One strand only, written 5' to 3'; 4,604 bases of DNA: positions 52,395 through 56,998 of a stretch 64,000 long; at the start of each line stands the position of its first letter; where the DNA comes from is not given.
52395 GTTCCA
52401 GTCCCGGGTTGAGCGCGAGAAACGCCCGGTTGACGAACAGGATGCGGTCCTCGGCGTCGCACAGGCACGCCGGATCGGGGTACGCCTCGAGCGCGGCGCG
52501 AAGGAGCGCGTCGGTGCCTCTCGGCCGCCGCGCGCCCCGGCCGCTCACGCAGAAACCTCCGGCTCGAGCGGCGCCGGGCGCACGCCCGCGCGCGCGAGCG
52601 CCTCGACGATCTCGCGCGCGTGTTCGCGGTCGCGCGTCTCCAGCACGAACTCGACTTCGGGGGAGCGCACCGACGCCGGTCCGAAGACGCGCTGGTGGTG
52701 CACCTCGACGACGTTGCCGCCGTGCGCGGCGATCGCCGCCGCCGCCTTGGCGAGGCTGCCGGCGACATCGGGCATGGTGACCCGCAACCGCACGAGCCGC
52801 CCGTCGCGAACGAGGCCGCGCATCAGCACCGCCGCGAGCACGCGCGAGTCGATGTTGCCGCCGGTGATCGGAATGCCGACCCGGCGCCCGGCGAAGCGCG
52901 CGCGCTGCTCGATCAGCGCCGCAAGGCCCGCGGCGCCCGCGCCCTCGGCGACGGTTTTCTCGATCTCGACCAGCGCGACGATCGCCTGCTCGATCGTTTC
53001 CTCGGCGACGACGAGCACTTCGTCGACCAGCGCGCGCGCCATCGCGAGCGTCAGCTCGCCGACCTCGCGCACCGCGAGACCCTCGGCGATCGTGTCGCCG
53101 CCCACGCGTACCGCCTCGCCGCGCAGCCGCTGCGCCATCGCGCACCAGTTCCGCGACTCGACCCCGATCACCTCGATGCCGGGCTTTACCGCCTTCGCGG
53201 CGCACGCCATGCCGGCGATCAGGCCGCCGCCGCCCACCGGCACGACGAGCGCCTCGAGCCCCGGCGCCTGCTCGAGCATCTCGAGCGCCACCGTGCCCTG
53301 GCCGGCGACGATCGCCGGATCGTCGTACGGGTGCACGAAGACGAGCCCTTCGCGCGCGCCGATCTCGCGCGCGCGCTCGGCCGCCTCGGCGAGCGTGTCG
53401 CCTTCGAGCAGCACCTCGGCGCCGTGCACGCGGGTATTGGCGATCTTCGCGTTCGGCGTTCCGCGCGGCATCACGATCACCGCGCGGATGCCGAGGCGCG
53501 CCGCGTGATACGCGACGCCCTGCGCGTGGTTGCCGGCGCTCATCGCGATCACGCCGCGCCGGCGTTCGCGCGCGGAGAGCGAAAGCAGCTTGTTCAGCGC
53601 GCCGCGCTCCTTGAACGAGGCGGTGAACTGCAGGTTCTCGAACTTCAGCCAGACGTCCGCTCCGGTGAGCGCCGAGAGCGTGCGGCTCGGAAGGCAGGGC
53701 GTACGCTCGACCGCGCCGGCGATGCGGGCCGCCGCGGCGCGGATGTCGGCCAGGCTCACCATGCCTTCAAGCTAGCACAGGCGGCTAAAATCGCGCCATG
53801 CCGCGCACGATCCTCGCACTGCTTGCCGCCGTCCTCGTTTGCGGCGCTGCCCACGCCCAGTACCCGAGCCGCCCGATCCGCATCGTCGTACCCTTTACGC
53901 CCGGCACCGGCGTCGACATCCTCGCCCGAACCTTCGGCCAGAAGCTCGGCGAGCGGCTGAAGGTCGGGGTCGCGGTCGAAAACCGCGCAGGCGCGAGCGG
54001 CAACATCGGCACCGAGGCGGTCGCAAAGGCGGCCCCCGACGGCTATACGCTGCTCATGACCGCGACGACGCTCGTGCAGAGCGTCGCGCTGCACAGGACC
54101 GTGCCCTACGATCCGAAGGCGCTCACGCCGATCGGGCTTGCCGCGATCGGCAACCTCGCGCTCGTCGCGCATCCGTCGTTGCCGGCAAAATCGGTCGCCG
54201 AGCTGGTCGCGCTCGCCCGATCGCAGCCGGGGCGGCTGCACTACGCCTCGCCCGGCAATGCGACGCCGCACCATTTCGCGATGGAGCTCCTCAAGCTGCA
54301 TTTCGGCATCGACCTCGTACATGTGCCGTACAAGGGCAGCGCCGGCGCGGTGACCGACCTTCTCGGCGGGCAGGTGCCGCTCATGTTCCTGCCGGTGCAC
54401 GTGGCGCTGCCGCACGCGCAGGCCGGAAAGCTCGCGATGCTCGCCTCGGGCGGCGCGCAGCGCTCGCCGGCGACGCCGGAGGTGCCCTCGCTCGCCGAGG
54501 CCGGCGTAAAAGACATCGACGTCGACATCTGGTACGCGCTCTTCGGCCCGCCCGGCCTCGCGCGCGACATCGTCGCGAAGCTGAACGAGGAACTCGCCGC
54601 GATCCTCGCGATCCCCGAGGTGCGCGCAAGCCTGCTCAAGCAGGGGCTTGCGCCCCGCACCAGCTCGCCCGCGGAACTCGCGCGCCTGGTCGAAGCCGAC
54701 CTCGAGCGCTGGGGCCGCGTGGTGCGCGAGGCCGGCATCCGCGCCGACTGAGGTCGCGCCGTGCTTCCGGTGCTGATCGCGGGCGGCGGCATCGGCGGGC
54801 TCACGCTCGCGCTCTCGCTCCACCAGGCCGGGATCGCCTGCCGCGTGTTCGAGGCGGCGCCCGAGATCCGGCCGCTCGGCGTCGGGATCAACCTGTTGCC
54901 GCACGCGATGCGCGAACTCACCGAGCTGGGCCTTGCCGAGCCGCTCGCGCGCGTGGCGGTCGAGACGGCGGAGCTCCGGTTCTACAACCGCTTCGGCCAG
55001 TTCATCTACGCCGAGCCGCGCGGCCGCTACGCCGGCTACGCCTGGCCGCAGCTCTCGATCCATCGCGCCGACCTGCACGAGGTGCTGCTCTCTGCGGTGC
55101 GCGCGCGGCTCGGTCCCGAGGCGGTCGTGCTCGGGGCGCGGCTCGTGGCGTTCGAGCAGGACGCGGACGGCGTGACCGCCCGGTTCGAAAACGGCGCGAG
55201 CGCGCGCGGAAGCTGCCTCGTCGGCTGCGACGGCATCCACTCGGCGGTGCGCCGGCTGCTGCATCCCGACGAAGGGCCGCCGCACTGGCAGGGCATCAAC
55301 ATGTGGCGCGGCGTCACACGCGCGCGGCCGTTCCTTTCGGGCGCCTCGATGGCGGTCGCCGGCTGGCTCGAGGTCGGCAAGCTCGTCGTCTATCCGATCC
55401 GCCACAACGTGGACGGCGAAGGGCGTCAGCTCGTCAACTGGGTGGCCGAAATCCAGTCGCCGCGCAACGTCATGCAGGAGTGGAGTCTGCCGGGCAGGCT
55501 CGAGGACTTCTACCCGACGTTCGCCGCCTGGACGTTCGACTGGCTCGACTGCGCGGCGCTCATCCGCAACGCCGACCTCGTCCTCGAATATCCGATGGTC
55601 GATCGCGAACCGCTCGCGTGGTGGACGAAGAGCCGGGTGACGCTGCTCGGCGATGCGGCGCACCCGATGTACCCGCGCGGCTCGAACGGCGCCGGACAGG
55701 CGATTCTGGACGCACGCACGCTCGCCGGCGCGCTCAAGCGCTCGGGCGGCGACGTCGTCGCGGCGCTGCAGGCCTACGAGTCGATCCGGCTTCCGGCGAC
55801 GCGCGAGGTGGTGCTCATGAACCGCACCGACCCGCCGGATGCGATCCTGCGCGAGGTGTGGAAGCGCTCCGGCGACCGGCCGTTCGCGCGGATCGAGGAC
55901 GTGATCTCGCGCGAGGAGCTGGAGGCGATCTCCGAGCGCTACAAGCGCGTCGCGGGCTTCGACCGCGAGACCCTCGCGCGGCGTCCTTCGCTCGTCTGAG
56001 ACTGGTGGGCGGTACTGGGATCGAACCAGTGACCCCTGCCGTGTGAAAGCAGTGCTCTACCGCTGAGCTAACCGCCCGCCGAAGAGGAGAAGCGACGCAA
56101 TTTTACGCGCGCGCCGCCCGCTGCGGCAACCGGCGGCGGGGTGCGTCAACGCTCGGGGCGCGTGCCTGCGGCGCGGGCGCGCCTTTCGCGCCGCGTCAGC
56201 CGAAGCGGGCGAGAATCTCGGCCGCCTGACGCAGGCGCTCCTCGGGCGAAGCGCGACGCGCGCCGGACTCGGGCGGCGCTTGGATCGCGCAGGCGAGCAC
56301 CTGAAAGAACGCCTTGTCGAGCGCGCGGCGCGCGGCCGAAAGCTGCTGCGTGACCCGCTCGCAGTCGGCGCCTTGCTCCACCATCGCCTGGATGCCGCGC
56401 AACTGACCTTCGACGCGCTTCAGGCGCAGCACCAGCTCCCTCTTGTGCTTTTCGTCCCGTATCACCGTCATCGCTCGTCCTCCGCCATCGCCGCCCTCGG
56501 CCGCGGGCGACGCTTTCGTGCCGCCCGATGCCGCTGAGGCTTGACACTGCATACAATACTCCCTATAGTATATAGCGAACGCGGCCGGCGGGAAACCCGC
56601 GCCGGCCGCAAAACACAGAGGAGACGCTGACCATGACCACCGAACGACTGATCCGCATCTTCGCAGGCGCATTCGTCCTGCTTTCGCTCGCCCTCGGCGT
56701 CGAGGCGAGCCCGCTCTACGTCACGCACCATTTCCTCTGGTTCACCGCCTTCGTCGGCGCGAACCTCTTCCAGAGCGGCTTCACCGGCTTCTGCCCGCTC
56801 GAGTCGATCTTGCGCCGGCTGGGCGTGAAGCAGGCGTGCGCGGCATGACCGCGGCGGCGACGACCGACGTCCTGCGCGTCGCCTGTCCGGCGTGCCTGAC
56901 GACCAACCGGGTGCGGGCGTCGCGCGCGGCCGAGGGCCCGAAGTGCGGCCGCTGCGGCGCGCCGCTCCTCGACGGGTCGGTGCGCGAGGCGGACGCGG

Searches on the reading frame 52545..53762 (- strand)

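Call 57: search_protein_families(library=pfam, proteins=[window:52545-53762:-], max_evalue=0.00001)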
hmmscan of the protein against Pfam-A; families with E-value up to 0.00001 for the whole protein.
window:52545-53762:- (405 aa): 2 families
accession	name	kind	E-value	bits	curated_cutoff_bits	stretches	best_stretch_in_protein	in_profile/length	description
PF00291.31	PALP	-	8.3e-74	249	35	1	16-301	3-295/295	Pyridoxal-phosphate dependent enzyme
PF01842.31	ACT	-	2e-07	31.1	27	1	325-390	2-62/66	ACT domain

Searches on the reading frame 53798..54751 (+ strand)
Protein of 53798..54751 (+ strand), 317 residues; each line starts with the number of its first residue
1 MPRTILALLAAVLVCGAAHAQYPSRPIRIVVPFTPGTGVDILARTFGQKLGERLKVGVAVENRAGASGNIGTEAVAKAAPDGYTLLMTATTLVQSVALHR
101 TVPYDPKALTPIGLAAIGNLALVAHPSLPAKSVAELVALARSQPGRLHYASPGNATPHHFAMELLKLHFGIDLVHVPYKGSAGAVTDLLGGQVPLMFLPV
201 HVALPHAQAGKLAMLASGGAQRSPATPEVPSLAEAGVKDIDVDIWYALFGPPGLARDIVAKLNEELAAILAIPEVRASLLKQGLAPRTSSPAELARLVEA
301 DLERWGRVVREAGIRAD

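Call 57: search_protein_families(library=pfam, proteins=[window:53798-54751:+], max_evalue=0.00001)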
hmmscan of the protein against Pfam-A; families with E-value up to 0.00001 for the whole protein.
window:53798-54751:+ (317 aa): 1 family
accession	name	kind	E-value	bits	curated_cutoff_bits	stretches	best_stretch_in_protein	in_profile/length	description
PF03401.19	TctC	-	2.9e-63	214.4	27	1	43-313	2-273/274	Tripartite tricarboxylate transporter family receptor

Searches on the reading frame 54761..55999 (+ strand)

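Call 57: search_protein_families(library=pfam, proteins=[window:54761-55999:+], max_evalue=0.00001)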
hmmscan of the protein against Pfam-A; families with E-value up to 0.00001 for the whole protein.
window:54761-55999:+ (412 aa): 1 family
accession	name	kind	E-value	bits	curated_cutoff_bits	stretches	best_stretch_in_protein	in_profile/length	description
PF01494.25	FAD_binding_3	-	3.8e-26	92.6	22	2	2-168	2-168/349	FAD binding domain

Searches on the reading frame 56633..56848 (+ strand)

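Call 57: search_protein_families(library=pfam, proteins=[window:56633-56848:+], max_evalue=0.00001)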
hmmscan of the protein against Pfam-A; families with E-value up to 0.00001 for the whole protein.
window:56633-56848:+ (71 aa): 1 family
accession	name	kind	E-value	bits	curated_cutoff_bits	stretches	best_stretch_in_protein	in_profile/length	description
PF11127.14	YgaP-like_TM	-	5.1e-16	59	25.3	1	2-61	7-59/66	Inner membrane protein YgaP-like, transmembrane domain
